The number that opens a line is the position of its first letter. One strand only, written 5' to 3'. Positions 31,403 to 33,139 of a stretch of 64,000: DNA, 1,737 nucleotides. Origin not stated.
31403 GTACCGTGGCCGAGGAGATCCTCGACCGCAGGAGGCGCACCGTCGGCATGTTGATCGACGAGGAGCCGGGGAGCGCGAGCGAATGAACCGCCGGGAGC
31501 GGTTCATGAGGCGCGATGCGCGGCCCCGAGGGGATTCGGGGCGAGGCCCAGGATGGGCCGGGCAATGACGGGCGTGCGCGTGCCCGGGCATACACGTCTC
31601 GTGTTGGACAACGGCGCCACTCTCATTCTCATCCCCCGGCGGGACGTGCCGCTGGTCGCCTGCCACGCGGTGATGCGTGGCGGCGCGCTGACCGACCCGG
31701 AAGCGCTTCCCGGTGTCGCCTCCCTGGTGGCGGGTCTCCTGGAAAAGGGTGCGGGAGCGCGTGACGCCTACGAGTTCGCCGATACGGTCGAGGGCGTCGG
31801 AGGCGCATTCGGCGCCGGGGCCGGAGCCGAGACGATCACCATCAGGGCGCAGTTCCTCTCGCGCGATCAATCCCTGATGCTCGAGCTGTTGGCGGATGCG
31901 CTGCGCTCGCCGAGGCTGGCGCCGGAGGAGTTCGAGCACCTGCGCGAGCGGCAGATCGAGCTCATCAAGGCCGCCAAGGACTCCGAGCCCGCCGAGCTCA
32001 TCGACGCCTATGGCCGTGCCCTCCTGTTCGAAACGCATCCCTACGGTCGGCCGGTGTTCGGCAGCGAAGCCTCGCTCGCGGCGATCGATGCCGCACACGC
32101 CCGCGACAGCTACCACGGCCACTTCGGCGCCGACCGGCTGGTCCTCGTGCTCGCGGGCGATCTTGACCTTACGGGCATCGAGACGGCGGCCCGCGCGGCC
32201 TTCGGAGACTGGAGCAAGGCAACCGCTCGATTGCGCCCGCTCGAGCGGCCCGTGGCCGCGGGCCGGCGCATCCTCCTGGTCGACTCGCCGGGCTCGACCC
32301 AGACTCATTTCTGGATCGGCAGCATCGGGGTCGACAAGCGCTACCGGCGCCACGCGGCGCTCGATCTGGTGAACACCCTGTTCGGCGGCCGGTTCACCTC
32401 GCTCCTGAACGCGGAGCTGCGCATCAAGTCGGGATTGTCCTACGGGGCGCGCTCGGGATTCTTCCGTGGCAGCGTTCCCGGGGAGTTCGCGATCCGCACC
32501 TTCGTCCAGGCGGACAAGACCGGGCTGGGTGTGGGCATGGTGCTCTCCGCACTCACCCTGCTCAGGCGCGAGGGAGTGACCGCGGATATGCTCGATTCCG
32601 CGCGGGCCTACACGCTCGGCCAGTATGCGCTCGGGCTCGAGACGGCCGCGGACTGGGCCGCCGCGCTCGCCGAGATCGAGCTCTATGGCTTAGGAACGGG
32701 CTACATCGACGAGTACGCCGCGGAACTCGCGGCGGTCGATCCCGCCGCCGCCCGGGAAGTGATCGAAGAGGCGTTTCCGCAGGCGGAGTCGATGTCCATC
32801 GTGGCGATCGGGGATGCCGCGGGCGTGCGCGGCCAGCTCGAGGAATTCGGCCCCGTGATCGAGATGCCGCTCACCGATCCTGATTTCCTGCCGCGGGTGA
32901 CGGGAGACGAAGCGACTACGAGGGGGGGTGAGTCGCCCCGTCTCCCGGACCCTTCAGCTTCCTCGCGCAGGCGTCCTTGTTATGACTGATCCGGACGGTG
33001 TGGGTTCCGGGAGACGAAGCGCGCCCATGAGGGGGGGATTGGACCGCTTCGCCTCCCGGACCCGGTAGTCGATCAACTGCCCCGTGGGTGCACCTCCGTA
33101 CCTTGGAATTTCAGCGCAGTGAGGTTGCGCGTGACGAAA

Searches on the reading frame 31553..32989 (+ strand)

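Call 84: search_protein_families(library=pfam, proteins=[window:31553-32989:+], max_evalue=0.00001)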
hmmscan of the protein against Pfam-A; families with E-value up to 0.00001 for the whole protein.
window:31553-32989:+ (478 aa): 2 families
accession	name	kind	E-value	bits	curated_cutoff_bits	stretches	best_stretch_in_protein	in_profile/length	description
PF05193.26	Peptidase_M16_C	-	5.4e-23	82.2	23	1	178-352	2-179/181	Peptidase M16 inactive domain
PF00675.25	Peptidase_M16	-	6.3e-11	42.8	22.3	1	36-169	14-146/149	Insulinase (Peptidase family M16)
